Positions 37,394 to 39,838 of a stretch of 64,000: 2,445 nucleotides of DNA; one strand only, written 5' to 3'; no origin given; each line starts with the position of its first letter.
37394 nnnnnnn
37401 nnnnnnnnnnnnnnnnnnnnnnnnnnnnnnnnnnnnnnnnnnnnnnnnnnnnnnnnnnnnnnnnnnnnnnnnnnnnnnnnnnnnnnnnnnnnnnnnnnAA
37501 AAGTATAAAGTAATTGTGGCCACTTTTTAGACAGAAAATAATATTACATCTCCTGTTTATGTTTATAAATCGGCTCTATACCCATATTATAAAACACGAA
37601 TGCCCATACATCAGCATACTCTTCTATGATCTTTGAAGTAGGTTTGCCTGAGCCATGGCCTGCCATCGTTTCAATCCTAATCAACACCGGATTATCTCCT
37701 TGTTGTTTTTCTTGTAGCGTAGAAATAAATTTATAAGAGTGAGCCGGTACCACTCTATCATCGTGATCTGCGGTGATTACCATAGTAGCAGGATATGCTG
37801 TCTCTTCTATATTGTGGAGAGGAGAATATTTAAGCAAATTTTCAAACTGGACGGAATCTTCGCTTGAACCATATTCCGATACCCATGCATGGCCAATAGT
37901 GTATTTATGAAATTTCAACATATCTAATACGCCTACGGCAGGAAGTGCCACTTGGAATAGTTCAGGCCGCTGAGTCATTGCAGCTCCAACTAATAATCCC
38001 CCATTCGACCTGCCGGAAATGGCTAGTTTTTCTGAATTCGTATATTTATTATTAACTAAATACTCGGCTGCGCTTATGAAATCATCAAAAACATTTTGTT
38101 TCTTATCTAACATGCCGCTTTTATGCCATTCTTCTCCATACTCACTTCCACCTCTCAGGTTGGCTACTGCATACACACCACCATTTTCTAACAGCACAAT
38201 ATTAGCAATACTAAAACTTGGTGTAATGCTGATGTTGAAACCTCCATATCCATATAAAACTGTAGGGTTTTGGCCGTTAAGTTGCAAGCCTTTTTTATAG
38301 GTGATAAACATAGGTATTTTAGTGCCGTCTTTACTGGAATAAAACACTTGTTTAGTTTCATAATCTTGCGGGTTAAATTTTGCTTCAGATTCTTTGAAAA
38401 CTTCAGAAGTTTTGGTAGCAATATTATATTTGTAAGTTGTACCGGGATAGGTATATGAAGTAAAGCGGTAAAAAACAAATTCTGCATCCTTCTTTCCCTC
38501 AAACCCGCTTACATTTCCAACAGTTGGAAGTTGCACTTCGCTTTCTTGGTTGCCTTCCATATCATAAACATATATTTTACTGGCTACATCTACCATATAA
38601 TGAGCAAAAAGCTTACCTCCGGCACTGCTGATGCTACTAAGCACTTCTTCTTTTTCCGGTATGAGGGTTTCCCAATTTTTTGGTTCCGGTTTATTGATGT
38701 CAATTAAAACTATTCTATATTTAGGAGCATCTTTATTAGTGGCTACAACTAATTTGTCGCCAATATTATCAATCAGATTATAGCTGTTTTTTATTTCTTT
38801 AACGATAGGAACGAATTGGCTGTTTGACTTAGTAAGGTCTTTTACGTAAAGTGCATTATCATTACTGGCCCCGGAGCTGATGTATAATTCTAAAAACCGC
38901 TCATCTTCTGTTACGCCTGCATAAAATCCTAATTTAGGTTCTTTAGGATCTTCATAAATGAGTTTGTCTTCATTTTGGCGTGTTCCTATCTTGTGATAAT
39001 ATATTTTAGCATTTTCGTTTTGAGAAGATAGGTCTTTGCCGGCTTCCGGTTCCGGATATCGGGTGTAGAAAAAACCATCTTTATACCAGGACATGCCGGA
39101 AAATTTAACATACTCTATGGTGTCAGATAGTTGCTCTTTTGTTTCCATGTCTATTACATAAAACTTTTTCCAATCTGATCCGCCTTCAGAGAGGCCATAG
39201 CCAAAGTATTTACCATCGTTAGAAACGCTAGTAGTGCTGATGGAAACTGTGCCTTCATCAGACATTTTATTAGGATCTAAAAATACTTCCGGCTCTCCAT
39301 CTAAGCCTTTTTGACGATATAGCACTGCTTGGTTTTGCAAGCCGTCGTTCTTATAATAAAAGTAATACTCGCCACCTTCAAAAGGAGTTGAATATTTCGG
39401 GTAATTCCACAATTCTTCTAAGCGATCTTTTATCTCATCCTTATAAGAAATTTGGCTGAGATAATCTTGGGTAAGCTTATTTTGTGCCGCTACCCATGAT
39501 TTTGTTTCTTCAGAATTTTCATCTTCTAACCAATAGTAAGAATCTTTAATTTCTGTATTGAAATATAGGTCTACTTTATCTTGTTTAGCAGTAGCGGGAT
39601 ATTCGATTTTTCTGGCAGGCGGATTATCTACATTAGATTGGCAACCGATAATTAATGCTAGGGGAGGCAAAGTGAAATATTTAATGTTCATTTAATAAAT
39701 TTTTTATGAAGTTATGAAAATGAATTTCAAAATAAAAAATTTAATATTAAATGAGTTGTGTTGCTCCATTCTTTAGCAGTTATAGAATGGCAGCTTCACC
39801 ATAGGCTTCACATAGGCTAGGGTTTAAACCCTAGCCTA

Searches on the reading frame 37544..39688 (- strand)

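Call 74: search_protein_families(library=pfam, proteins=[window:37544-39688:-], max_evalue=0.0001)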
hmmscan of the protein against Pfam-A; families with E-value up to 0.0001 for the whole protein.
window:37544-39688:- (714 aa): 2 families
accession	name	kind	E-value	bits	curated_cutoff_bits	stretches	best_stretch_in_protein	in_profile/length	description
PF02897.21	Peptidase_S9_N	-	1.9e-130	435.8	24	1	31-433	1-413/414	Prolyl oligopeptidase, N-terminal beta-propeller domain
PF00326.27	Peptidase_S9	-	5.6e-64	216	22.6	1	490-703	1-211/213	Prolyl oligopeptidase family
